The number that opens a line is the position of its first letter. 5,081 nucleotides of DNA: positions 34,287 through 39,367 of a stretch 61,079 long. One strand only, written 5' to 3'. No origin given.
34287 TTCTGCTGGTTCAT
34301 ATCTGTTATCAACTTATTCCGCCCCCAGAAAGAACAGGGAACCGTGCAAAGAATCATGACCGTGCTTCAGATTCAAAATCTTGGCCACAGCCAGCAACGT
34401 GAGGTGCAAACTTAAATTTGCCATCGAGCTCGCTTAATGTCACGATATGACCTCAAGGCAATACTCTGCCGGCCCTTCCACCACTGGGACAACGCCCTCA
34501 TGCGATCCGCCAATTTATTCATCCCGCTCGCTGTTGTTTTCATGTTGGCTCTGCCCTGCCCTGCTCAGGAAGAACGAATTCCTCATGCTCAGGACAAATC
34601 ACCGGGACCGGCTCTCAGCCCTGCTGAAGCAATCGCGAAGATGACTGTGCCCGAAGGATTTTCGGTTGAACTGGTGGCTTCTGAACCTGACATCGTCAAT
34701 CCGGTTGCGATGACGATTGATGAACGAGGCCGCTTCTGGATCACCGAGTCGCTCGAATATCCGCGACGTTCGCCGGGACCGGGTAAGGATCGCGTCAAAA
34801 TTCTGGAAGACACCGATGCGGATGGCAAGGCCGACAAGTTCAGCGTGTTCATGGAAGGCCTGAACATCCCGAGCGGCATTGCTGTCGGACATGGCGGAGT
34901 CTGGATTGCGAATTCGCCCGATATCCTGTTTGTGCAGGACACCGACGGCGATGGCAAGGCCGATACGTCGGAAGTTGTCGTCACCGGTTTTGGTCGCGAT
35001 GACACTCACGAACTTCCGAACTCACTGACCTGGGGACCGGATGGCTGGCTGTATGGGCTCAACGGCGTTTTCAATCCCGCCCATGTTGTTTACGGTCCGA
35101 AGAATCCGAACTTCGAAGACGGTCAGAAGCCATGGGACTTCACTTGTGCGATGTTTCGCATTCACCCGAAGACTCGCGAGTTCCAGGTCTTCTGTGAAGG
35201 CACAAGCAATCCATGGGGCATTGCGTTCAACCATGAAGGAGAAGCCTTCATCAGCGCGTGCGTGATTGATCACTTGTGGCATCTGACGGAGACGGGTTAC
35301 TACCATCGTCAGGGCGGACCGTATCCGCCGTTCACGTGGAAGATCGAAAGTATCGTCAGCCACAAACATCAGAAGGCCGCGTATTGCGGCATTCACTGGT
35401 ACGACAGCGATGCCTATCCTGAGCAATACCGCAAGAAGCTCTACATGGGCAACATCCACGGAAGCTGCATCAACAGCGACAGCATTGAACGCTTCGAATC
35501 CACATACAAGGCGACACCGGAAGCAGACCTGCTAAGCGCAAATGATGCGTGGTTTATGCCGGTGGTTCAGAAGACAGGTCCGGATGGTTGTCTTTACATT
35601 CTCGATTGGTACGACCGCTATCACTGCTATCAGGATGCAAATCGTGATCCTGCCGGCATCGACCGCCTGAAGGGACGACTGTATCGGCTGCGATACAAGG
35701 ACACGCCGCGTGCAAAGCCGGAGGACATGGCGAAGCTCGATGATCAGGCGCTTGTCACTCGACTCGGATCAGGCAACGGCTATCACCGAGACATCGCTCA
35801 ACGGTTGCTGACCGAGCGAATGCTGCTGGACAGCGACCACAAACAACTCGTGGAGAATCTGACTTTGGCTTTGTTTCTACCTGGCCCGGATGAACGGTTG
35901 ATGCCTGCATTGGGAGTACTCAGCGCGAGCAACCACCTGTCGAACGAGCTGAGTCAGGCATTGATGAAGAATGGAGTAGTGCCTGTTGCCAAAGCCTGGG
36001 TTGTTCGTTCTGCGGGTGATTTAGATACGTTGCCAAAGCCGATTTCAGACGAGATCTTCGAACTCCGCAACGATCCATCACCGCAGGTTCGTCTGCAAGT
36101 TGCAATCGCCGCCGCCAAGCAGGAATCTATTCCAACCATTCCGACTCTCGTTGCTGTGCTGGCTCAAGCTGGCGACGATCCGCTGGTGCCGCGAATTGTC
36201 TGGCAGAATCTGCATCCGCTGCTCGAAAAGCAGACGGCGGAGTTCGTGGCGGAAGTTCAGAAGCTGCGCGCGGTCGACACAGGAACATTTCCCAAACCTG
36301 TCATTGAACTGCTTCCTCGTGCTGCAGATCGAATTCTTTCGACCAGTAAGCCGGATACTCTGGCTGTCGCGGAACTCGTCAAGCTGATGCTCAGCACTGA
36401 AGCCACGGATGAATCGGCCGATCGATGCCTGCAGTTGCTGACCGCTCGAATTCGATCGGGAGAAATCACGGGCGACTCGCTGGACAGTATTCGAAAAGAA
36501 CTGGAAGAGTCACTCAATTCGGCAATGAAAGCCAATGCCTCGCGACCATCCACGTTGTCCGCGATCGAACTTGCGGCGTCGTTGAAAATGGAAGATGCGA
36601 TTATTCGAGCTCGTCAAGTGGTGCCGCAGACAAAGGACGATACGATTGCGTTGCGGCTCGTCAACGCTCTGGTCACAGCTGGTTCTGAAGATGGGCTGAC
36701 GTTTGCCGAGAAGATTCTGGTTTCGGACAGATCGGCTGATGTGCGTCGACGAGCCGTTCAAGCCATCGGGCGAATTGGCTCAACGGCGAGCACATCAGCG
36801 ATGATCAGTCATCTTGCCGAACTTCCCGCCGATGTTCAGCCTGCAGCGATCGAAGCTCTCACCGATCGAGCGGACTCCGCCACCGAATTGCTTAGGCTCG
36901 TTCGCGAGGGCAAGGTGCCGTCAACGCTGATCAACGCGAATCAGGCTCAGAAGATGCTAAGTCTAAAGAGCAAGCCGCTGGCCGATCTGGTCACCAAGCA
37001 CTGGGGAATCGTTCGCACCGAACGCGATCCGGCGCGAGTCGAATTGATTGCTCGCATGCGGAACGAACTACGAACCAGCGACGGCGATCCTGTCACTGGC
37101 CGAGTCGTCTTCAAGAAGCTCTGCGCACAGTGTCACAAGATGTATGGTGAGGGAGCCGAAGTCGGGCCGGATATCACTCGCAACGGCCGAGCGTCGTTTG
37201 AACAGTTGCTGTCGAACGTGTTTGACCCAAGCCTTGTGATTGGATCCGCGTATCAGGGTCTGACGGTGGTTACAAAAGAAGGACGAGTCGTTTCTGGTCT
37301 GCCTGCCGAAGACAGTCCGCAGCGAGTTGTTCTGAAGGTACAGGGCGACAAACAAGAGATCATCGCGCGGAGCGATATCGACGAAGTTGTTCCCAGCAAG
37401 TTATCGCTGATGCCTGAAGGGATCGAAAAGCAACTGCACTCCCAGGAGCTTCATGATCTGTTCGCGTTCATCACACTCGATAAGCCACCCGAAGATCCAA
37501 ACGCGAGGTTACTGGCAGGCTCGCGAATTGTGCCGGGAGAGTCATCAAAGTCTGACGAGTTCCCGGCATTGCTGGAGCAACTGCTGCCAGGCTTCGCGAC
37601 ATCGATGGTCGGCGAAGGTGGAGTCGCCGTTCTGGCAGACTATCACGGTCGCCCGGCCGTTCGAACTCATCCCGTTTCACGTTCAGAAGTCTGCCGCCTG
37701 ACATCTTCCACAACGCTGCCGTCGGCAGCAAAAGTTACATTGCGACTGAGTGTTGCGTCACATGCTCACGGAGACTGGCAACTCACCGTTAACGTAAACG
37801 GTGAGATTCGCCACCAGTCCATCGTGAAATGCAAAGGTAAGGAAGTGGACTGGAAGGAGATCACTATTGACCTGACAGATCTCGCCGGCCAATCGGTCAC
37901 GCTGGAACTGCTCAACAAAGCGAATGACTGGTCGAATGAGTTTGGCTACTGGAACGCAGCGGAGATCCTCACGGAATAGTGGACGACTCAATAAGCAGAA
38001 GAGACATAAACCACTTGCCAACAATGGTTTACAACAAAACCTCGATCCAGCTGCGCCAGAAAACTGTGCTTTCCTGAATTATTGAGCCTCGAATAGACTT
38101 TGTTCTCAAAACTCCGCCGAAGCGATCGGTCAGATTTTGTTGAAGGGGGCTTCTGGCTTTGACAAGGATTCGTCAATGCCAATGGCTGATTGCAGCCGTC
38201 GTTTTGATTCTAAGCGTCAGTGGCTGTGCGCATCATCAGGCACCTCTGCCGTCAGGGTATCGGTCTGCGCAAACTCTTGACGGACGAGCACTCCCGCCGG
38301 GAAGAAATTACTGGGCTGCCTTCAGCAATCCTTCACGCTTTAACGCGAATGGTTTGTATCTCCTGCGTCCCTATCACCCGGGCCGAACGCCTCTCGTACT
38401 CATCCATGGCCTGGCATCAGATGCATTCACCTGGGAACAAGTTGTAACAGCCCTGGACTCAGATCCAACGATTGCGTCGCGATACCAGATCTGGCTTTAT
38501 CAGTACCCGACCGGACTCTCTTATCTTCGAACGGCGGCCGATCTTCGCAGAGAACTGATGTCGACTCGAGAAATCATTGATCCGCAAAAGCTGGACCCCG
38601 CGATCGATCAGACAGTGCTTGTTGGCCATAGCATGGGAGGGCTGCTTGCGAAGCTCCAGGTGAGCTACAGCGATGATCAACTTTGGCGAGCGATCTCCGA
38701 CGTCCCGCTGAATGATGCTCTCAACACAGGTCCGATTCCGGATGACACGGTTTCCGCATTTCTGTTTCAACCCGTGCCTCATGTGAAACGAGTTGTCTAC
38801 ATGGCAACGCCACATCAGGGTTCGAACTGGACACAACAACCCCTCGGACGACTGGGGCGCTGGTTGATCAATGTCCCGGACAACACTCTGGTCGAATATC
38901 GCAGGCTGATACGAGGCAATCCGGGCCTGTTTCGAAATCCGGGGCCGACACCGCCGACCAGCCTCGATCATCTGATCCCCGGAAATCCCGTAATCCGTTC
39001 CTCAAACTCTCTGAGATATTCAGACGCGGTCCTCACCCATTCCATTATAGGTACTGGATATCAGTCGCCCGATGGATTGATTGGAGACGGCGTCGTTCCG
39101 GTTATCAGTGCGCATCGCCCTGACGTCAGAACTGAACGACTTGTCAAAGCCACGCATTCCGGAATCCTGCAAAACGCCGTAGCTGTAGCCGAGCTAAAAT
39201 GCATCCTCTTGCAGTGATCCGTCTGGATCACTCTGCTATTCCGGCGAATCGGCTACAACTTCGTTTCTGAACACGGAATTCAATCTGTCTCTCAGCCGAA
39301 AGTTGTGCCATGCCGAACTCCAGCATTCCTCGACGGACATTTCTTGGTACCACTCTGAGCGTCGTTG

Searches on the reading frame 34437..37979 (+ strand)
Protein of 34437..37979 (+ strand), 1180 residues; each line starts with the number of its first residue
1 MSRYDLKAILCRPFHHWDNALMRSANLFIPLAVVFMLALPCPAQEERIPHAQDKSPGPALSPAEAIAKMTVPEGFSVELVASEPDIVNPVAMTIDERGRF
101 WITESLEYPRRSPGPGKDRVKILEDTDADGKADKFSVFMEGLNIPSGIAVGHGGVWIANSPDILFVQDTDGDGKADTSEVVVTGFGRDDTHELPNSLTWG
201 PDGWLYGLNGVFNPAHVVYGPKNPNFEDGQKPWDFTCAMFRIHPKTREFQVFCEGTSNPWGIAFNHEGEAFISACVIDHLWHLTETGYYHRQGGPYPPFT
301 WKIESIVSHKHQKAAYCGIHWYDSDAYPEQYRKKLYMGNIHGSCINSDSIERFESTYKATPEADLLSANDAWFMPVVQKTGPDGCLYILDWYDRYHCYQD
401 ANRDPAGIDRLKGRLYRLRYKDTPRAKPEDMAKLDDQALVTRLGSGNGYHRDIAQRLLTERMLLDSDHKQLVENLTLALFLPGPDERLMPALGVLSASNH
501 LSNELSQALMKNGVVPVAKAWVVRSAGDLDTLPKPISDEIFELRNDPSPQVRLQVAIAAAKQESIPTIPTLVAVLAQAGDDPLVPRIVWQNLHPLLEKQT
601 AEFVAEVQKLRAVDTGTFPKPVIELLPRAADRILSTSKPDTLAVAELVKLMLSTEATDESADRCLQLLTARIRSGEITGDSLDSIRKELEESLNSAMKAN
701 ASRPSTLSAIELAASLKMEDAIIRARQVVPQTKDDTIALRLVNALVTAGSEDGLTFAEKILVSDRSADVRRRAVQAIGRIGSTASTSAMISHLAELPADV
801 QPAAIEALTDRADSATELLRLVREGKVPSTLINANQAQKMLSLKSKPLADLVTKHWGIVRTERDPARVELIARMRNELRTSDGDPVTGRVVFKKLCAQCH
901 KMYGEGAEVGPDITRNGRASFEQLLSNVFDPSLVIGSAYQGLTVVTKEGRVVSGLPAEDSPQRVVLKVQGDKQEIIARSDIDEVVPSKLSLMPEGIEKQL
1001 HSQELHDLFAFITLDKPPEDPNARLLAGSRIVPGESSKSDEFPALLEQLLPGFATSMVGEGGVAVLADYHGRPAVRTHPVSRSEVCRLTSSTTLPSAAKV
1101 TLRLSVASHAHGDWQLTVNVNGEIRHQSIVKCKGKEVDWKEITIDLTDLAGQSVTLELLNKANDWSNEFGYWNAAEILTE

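Call 70: search_protein_families(library=pfam, proteins=[window:34437-37979:+], max_evalue=0.00001)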
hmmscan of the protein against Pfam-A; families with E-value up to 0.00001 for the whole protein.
window:34437-37979:+ (1180 aa): 2 families
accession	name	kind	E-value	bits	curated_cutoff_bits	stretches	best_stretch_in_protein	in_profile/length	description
PF23500.1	DUF7133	-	1.3e-83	281.9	27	1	61-422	1-385/385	Domain of unknown function (DUF7133)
PF13646.12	HEAT_2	-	5.1e-09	36.7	27.7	1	733-808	12-87/88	HEAT repeats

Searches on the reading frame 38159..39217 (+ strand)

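Call 70: search_protein_families(library=pfam, proteins=[window:38159-39217:+], max_evalue=0.00001)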
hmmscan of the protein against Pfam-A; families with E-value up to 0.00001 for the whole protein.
window:38159-39217:+ (352 aa): 1 family
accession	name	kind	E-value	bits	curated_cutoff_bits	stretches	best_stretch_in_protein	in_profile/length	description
PF12697.13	Abhydrolase_6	-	4.7e-08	34.4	26.3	1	79-345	1-216/217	Alpha/beta hydrolase family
